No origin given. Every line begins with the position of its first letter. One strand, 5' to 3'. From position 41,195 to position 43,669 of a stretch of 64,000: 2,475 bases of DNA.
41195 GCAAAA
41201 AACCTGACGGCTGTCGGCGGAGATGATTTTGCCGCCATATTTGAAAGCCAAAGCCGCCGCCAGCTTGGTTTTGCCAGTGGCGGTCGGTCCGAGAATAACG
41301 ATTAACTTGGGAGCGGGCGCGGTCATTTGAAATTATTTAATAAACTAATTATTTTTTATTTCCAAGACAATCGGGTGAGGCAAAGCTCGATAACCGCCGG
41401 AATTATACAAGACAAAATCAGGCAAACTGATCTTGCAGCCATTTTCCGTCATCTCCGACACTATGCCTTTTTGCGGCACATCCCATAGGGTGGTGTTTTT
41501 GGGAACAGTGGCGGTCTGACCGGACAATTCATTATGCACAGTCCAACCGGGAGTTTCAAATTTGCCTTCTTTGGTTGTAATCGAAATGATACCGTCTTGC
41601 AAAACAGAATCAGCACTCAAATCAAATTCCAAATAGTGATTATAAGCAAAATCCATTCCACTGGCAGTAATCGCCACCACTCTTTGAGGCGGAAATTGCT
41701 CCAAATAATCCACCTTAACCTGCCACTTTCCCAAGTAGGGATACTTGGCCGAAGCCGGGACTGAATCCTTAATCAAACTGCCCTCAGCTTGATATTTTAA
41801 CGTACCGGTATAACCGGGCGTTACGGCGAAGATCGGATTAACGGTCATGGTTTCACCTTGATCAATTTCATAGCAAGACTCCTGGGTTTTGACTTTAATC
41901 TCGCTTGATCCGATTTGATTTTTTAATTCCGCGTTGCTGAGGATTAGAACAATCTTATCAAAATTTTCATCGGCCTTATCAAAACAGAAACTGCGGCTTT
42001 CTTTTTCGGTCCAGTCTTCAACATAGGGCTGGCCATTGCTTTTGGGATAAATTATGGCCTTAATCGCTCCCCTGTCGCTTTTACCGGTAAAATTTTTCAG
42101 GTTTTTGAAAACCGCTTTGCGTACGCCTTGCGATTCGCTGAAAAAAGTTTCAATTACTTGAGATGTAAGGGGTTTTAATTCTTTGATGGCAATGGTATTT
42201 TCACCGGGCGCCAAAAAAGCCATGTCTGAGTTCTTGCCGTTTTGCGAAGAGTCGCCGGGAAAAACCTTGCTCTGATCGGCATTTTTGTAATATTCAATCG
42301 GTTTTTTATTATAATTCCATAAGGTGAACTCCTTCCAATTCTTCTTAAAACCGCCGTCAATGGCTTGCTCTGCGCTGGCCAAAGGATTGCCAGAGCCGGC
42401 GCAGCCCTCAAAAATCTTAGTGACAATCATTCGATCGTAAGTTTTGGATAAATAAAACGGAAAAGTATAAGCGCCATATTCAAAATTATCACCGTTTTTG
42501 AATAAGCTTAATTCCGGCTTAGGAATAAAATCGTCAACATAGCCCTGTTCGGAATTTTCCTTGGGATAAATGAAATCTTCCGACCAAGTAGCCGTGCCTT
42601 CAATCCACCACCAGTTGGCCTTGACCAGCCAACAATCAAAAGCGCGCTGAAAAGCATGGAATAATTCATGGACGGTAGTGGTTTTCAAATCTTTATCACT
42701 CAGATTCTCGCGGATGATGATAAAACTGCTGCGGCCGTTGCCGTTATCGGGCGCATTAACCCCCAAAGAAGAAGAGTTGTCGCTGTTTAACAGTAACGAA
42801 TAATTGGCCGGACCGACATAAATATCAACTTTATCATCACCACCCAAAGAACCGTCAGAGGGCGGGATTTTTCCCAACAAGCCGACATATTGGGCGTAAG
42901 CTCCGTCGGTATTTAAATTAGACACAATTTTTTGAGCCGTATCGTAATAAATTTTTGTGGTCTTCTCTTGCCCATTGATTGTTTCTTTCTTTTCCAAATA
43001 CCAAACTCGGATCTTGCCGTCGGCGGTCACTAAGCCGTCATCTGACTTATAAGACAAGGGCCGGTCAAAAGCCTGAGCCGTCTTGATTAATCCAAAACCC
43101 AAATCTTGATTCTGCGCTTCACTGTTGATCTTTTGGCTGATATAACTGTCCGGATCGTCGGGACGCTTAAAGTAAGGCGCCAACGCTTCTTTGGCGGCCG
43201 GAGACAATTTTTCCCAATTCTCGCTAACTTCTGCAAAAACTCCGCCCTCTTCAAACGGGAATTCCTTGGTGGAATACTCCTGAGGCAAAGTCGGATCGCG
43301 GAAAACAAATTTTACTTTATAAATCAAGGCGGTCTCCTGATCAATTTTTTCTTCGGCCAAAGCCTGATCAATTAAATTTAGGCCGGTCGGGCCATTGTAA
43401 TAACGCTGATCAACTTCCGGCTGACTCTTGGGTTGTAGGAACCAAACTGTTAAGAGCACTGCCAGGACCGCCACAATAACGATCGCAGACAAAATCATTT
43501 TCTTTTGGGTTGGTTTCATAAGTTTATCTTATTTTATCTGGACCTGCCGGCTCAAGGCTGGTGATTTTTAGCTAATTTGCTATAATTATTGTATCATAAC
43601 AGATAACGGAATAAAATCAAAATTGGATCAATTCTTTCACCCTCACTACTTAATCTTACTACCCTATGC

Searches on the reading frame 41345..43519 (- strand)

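Call 19: search_protein_families(library=pfam, proteins=[window:41345-43519:-], max_evalue=0.001)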
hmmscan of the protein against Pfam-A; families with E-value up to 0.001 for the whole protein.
window:41345-43519:- (724 aa): 1 family
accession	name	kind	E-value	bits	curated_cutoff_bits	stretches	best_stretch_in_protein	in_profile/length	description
PF19527.4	DUF6055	-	0.00058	19.4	27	1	275-386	125-242/417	Family of unknown function (DUF6055)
